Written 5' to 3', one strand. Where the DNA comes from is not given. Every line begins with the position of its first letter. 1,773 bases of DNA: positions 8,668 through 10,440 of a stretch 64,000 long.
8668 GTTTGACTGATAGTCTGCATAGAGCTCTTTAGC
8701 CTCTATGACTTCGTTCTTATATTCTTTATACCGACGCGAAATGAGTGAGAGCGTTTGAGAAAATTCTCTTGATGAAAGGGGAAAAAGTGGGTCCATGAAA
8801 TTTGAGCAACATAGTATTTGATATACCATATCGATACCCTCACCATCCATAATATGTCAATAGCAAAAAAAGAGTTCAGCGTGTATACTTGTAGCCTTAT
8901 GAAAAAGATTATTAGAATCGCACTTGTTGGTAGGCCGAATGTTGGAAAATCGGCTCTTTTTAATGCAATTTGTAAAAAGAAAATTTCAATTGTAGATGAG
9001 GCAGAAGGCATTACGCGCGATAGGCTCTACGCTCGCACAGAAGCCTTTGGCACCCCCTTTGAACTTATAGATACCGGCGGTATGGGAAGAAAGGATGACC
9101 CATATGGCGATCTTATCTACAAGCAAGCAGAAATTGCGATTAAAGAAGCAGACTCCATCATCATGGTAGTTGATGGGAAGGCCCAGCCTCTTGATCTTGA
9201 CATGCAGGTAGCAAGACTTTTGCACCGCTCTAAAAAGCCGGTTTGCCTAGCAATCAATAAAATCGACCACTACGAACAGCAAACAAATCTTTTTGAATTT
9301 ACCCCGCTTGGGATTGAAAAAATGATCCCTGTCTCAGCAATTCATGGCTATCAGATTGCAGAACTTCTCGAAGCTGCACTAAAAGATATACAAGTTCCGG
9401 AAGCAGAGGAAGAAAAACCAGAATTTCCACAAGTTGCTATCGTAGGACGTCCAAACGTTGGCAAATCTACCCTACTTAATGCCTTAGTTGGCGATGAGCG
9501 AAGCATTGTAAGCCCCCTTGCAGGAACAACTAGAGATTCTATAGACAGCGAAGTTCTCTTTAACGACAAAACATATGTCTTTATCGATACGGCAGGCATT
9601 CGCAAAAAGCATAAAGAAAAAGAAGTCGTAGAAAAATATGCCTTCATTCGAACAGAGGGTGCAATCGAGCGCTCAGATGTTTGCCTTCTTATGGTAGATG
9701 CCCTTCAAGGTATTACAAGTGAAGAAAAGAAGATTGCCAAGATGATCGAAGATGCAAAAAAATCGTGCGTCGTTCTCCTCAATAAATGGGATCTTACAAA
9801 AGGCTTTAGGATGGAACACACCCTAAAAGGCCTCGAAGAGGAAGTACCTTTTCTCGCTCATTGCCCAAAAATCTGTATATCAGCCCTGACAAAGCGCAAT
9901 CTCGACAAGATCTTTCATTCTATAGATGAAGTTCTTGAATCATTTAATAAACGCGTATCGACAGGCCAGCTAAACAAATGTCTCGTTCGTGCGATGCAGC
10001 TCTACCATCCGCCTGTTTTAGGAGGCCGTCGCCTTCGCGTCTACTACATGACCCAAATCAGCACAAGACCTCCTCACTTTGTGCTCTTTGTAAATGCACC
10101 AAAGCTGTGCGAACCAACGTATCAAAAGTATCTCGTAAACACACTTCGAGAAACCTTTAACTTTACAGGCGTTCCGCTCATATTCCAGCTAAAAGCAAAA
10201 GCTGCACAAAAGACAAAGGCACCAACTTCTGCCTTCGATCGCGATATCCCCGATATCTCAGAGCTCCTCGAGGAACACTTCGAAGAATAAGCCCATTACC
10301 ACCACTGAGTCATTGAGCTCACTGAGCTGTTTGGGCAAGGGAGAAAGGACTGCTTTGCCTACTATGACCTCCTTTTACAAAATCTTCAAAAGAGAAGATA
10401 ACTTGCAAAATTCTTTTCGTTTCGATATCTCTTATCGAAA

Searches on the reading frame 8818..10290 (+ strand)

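Call 5: search_protein_families(library=pfam, proteins=[window:8818-10290:+], max_evalue=1)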
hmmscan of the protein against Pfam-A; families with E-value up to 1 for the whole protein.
window:8818-10290:+ (490 aa): 39 families (the best 25 are shown)
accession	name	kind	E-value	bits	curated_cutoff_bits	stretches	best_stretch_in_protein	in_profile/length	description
PF01926.29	MMR_HSR1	-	2.1e-55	186.1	21.9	2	205-323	1-113/113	50S ribosome-binding GTPase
PF14714.11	KH_dom-like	-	7.1e-29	100.4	27.3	1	379-459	1-81/81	KH-domain-like of EngA bacterial GTPase enzymes, C-terminal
PF02421.24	FeoB_N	-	9.7e-28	97.1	27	2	33-185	2-154/156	Ferrous iron transport protein B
PF00009.33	GTP_EFTU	-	4.2e-21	75.8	26.5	2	279-374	86-187/188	Elongation factor Tu GTP binding domain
PF00350.29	Dynamin_N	-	3.2e-15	57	27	3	249-323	99-167/168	Dynamin family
PF04548.22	AIG1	-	1.7e-10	41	27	2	206-312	3-109/212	AIG1 family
PF03193.22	RsgA_GTPase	-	5.5e-10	39.8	30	1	106-262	18-169/174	RsgA GTPase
PF08477.19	Roc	-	4.1e-07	30.7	27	2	33-150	1-119/119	Ras of Complex, Roc, domain of DAPkinase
PF00005.33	ABC_tran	-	5.1e-06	27.6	25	1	205-229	13-37/137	ABC transporter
PF00071.28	Ras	-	3.5e-05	23.9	21.6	1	206-370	2-157/162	Ras family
PF16897.10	MMR_HSR1_Xtn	-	3.9e-05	24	35.2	2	140-190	56-103/106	C-terminal region of MMR_HSR1 domain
PF10662.15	PduV-EutP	-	4.7e-05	23.6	21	1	33-185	3-139/143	Ethanolamine utilisation - propanediol utilisation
PF00025.27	Arf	-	6.2e-05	23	22.3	1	206-342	17-143/174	ADP-ribosylation factor family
PF00004.35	AAA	-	0.00015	22.7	21.2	0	208-325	3-67/131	ATPase family associated with various cellular activities (AAA)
PF00931.28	NB-ARC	-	0.00037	20.3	23.5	0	199-226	14-41/248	NB-ARC domain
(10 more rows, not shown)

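Call 6: search_protein_families(library=ncbifam, proteins=[window:8818-10290:+], max_evalue=1)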
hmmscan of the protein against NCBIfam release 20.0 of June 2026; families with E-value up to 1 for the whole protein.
window:8818-10290:+ (490 aa): 67 families (the best 25 are shown)
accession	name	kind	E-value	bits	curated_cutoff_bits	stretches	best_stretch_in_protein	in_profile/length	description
TIGR03594.1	GTPase_EngA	equivalog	3.2e-157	524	306.7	1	33-459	2-432/432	ribosome biogenesis GTPase Der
NF007071.0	PRK09518.1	equivalog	1.2e-123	414.1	953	1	29-466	269-705/706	bifunctional cytidylate kinase/GTPase Der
NF002828.0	PRK03003.1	equivalog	2.8e-122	408.7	631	1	15-467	24-475/477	ribosome biogenesis GTPase Der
NF000908.1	PRK00089.1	equivalog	3.4e-60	203.8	237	2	206-375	6-169/291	GTPase Era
TIGR00450.1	mnmE_trmE_thdF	equivalog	2.4e-55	188.4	252.6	2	184-335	189-330/446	tRNA uridine-5-carboxymethylaminomethyl(34) synthesis GTPase MnmE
TIGR00436.1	era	equivalog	1.2e-53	182.3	116.25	2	205-374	2-164/270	GTPase Era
NF003661.0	PRK05291.1-3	equivalog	2.4e-52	178.8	380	2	205-377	218-374/448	tRNA uridine-5-carboxymethylaminomethyl(34) synthesis GTPase MnmE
TIGR00231.1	small_GTP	domain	8.7e-52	175.2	42.5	2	205-368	5-161/164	GTP-binding protein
TIGR03918.1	GTP_HydF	equivalog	1.2e-48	166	325.55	2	204-377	8-172/392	[FeFe] hydrogenase H-cluster maturation GTPase HydF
TIGR03596.1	GTPase_YlqF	equivalog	1.3e-32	113.3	208.2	3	103-268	14-181/276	ribosome biogenesis GTPase YlqF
TIGR03598.1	GTPase_YsxC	equivalog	3e-27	95.5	124.45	2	200-369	15-185/186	ribosome biogenesis GTP-binding protein YihA/YsxC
TIGR00437.1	feoB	equivalog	1.3e-24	86.9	315.65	2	38-189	1-152/594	ferrous iron transport protein B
TIGR03156.1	GTP_HflX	equivalog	1.6e-23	83.2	216.75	2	197-372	183-350/351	GTPase HflX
TIGR03597.1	GTPase_YqeH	equivalog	7.2e-18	64.9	297.4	2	109-273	63-227/361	ribosome biogenesis GTPase YqeH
NF008955.0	PRK12297.1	equivalog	3.7e-17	62.3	406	3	205-381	161-336/429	GTPase ObgE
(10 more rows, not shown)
